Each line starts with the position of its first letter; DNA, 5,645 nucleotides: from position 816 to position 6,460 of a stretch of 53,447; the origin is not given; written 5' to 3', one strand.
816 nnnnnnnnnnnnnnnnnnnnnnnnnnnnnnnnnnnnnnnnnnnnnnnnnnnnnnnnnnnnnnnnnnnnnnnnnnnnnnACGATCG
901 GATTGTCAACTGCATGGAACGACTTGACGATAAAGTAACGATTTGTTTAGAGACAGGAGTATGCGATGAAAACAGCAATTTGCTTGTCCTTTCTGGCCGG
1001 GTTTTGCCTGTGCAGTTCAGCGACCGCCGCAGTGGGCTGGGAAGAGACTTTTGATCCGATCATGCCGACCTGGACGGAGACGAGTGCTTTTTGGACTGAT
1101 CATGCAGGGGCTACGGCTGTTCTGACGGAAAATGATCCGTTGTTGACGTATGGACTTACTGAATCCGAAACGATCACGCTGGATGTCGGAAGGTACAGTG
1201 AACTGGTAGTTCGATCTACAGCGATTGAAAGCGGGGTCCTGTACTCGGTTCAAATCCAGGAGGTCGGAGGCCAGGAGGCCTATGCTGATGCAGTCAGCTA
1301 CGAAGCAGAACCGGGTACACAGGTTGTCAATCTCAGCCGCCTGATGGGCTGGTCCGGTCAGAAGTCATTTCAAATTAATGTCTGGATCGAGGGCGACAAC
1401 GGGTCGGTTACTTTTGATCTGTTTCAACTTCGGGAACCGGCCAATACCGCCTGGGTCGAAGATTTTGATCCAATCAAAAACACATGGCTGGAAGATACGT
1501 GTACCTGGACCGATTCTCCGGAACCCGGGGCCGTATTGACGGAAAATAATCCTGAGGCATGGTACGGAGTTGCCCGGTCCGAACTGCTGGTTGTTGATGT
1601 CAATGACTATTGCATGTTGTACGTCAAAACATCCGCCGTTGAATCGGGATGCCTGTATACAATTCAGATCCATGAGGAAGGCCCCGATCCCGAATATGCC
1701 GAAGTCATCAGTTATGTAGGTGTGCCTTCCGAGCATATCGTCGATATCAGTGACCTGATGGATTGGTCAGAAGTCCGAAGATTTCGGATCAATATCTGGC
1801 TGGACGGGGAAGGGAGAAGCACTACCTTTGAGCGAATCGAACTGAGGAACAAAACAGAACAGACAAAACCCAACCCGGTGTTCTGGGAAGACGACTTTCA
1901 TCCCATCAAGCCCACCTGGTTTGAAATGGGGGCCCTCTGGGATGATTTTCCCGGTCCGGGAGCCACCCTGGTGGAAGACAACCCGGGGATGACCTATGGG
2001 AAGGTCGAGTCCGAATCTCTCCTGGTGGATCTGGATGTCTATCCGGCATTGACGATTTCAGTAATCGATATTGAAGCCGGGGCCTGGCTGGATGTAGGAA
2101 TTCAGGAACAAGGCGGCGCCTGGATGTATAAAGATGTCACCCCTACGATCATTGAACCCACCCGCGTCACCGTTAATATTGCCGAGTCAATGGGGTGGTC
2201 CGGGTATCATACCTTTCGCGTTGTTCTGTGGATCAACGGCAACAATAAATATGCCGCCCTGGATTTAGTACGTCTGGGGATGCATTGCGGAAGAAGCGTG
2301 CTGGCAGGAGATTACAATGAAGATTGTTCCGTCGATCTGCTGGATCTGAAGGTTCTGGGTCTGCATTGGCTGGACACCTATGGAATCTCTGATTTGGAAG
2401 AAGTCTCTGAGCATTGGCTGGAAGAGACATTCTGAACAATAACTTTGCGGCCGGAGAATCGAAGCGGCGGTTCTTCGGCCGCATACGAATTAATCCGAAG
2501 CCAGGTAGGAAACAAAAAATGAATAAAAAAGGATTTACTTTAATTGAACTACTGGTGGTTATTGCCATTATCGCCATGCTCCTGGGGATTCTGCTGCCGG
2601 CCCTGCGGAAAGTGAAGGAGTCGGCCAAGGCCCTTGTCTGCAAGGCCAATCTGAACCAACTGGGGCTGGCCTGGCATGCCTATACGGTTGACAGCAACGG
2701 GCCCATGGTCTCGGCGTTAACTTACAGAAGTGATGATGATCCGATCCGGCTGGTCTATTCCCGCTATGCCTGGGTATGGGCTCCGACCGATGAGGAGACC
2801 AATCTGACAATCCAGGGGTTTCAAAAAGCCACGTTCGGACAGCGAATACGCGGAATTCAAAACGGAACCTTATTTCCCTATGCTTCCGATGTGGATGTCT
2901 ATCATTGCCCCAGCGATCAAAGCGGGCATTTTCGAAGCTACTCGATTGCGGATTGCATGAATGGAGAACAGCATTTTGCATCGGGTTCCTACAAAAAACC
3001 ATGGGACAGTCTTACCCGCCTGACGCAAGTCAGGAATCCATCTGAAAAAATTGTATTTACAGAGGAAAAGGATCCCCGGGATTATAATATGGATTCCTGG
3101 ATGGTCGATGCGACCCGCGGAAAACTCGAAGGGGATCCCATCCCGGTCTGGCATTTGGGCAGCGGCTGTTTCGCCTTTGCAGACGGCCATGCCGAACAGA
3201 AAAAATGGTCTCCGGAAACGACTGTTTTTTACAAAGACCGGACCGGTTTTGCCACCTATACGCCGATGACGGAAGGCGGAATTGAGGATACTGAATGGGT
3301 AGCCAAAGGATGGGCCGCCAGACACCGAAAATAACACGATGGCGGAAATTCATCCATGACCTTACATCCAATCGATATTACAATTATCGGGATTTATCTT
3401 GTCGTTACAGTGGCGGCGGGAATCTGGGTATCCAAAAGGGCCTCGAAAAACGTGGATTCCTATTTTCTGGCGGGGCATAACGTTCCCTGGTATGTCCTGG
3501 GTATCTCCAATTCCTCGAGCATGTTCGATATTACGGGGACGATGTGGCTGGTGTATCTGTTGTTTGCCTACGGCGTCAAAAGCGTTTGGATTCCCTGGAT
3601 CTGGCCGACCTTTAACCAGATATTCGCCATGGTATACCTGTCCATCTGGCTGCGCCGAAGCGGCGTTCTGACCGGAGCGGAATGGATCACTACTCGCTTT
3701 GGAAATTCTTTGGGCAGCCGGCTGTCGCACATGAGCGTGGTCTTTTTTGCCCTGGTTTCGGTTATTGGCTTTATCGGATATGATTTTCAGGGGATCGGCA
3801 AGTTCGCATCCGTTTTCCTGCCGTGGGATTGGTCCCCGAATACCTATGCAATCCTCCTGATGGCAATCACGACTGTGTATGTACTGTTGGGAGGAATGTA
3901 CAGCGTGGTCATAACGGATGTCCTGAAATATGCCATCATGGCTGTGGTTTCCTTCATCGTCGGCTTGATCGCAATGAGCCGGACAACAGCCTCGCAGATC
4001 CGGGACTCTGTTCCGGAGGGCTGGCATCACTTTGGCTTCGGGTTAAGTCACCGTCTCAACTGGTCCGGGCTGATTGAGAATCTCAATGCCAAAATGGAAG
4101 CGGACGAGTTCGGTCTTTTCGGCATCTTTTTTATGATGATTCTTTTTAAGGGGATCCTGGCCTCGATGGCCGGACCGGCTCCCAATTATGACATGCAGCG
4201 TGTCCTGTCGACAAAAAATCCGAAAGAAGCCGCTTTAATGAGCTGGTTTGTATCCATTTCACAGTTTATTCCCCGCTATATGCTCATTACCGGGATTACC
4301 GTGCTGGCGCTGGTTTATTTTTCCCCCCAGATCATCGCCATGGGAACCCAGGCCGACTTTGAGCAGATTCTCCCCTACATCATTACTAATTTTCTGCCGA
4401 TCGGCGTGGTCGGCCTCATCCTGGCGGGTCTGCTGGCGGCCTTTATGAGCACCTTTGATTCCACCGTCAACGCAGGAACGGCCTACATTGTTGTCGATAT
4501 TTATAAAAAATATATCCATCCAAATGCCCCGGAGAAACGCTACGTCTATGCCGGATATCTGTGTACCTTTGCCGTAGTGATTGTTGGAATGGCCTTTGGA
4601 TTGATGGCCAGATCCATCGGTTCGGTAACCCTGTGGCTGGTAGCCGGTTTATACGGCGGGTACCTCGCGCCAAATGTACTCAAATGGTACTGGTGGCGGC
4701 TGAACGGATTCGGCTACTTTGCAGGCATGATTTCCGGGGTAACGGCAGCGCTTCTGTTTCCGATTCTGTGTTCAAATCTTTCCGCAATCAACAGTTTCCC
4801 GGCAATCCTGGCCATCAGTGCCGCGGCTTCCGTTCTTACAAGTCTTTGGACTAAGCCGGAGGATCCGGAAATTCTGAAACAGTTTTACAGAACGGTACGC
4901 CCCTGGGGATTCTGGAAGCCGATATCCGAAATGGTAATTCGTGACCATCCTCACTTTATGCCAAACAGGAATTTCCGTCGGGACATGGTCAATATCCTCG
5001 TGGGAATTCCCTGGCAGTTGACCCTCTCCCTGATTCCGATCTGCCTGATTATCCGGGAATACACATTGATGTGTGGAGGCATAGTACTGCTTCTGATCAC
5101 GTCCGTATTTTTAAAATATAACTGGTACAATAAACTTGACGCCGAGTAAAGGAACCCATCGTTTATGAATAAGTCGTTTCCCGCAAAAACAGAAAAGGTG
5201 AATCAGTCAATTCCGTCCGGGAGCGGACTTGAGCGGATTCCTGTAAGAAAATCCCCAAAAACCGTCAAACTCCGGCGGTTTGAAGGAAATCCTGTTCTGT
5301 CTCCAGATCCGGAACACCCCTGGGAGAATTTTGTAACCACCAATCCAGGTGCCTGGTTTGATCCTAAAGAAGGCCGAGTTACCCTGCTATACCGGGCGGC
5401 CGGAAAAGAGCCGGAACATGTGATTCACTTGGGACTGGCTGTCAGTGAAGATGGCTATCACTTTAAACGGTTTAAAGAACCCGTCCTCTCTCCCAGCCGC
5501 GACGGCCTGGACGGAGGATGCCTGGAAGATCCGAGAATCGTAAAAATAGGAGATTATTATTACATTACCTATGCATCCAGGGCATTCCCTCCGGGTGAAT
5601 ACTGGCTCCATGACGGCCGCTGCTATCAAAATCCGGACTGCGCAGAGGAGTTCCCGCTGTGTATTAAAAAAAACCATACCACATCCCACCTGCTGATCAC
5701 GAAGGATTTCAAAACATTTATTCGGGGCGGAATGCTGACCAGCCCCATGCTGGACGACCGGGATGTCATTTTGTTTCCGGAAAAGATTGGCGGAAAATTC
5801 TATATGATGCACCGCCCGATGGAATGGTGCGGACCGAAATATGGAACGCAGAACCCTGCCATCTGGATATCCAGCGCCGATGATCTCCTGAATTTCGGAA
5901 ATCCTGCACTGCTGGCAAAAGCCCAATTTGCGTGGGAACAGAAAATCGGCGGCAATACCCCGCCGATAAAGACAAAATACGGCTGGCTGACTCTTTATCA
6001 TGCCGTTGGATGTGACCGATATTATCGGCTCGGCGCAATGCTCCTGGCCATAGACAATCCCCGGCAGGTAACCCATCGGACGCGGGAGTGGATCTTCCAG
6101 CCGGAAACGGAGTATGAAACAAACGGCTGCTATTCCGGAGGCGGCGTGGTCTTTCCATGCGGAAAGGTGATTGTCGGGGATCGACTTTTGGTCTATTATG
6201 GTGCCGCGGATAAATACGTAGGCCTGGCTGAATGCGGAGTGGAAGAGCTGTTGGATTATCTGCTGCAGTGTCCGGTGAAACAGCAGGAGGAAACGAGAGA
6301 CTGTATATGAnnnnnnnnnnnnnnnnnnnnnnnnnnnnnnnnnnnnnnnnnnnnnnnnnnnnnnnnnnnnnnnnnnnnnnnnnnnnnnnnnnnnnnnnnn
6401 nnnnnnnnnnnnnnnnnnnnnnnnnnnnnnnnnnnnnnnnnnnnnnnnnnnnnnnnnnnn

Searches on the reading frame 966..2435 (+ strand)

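Call 6: search_protein_families(library=pfam, proteins=[window:966-2435:+], max_evalue=0.1)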
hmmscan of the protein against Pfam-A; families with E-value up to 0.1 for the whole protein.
window:966-2435:+ (489 aa): 1 family
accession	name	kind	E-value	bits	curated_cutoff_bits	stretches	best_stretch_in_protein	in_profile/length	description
PF24517.2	CBM96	-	0.058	13.7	26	0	135-200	46-115/164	Carbohydrate-binding module family 96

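Call 7: search_protein_families(library=ncbifam, proteins=[window:966-2435:+], max_evalue=0.1)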
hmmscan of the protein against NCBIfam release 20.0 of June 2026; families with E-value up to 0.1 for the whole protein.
window:966-2435:+ (489 aa): 0 families

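Call 80: search_protein_families(library=ncbifam, proteins=[window:966-2435:+], max_evalue=1)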
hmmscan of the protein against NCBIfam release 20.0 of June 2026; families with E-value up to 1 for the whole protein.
window:966-2435:+ (489 aa): 0 families

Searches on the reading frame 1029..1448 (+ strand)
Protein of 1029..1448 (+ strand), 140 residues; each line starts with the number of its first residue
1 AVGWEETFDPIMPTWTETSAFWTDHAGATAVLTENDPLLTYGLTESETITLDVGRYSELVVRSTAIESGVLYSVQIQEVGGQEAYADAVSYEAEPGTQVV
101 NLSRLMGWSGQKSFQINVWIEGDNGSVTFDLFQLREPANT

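Call 53: search_solved_structures(query=A4, max_evalue=10, show_alignments=0)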
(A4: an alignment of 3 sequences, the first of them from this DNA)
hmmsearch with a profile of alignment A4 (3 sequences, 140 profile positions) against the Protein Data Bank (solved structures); distinct sequences matched with E-value up to 10: 0.

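Call 63: search_protein_families(library=pfam, proteins=[window:1029-1448:+], max_evalue=10)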
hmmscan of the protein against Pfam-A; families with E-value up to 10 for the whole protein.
seq(140 aa): 0 families

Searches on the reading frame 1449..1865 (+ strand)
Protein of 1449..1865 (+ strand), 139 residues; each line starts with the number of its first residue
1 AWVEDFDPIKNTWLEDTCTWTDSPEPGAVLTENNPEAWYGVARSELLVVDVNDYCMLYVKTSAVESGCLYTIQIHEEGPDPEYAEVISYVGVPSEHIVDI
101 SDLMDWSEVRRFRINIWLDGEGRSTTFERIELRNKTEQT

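Call 63: search_protein_families(library=pfam, proteins=[window:1449-1865:+], max_evalue=10)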
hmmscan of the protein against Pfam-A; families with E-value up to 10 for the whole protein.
seq(139 aa): 1 family
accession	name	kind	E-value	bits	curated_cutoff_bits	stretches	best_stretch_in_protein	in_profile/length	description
PF24517.2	CBM96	-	0.085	13.1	26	1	8-39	79-115/164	Carbohydrate-binding module family 96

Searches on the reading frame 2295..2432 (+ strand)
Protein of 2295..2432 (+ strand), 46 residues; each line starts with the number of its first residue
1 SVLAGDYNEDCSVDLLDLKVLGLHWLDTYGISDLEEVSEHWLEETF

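Call 8: search_protein_families(library=pfam, proteins=[window:2295-2432:+], max_evalue=10)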
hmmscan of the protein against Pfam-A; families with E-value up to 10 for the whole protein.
seq(46 aa): 1 family
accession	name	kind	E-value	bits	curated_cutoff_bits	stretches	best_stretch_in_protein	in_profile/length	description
PF00404.24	Dockerin_1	-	0.03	15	22.9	1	4-26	1-23/57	Dockerin type I domain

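Call 9: search_protein_families(library=ncbifam, proteins=[window:2295-2432:+], max_evalue=10)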
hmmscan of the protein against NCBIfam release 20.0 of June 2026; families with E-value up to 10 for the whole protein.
seq(46 aa): 0 families

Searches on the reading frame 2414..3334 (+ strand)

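Call 16: search_protein_families(library=pfam, proteins=[window:2414-3334:+], max_evalue=0.01)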
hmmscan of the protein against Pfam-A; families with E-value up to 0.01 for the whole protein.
window:2414-3334:+ (306 aa): 2 families
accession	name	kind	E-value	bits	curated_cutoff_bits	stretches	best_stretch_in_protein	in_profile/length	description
PF07963.17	N_methyl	-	3.3e-09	36.4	21.2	1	36-61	2-27/27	Prokaryotic N-terminal methylation motif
PF07596.16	SBP_bac_10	-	8.2e-08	33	23.3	1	66-193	2-130/268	Protein of unknown function (DUF1559)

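Call 80: search_protein_families(library=ncbifam, proteins=[window:2414-3334:+], max_evalue=1)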
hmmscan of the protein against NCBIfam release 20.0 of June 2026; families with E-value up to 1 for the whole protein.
window:2414-3334:+ (306 aa): 19 families
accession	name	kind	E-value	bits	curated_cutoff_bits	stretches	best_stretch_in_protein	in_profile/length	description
NF040999.1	pilin_ComGC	equivalog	1.9e-09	37.6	75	1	38-96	1-59/84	competence type IV pilus major pilin ComGC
TIGR01710.1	typeII_sec_gspG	equivalog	1e-08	35.3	88.85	1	39-94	1-56/134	type II secretion system major pseudopilin GspG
TIGR02532.1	IV_pilin_GFxxxE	domain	7.5e-08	31.9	16.3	1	38-61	1-24/24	prepilin-type N-terminal cleavage/methylation domain-containing protein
NF041013.1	T4P_ComGE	equivalog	3.9e-07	30.1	49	1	37-72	2-37/83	competence type IV pilus minor pilin ComGE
NF007862.0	PRK10574.1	equivalog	9.3e-07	29.1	138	1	36-66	2-32/145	prepilin peptidase-dependent pilin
NF041775.1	typeIV_PilA_Myxo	equivalog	2e-06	28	400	1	38-87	10-59/214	type IV pilin protein PilA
TIGR01708.2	typeII_sec_gspH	equivalog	7.4e-06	26.1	80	1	39-71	2-34/169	type II secretion system minor pseudopilin GspH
TIGR02596.1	TIGR02596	subfamily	0.00016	21.9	70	1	41-69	1-29/196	Verru_Chthon cassette protein D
NF040982.1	ComGD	equivalog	0.00058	20.3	70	1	38-72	1-35/139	competence type IV pilus minor pilin ComGD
NF007800.0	PRK10506.1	equivalog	0.001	18.9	158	1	35-58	5-28/163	prepilin peptidase-dependent protein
NF041002.1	pilin_ComGF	equivalog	0.0039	17.4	80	1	38-69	1-32/139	competence type IV pilus minor pilin ComGF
NF047828.1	T3SSXpsI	equivalog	0.0044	17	150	1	39-72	2-39/132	type II secretion system protein XpsI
TIGR01711.1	gspJ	equivalog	0.0069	16.2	64.85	1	39-73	1-35/192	type II secretion system minor pseudopilin GspJ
NF038304.1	EPS_HpsC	equivalog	0.0069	16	200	1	31-57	13-43/318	hormogonium polysaccharide secretion pseudopilin HpsC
TIGR01707.1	gspI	equivalog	0.0094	16.4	44.35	1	40-70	1-31/101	type II secretion system minor pseudopilin GspI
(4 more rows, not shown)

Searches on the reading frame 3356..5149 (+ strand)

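Call 16: search_protein_families(library=pfam, proteins=[window:3356-5149:+], max_evalue=0.01)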
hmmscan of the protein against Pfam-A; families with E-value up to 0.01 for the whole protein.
window:3356-5149:+ (597 aa): 1 family
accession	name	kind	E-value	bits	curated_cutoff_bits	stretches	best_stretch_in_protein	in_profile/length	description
PF00474.23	SSF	-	5.9e-29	101.6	22.8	1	36-461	1-406/406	Sodium:solute symporter family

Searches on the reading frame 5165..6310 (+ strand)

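Call 16: search_protein_families(library=pfam, proteins=[window:5165-6310:+], max_evalue=0.01)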
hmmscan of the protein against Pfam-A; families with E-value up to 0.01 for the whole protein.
window:5165-6310:+ (381 aa): 1 family
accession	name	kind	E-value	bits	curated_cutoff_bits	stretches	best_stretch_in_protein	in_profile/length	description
PF04041.19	Glyco_hydro_130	-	9.2e-50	169.8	26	2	172-366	123-318/320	beta-1,4-mannooligosaccharide phosphorylase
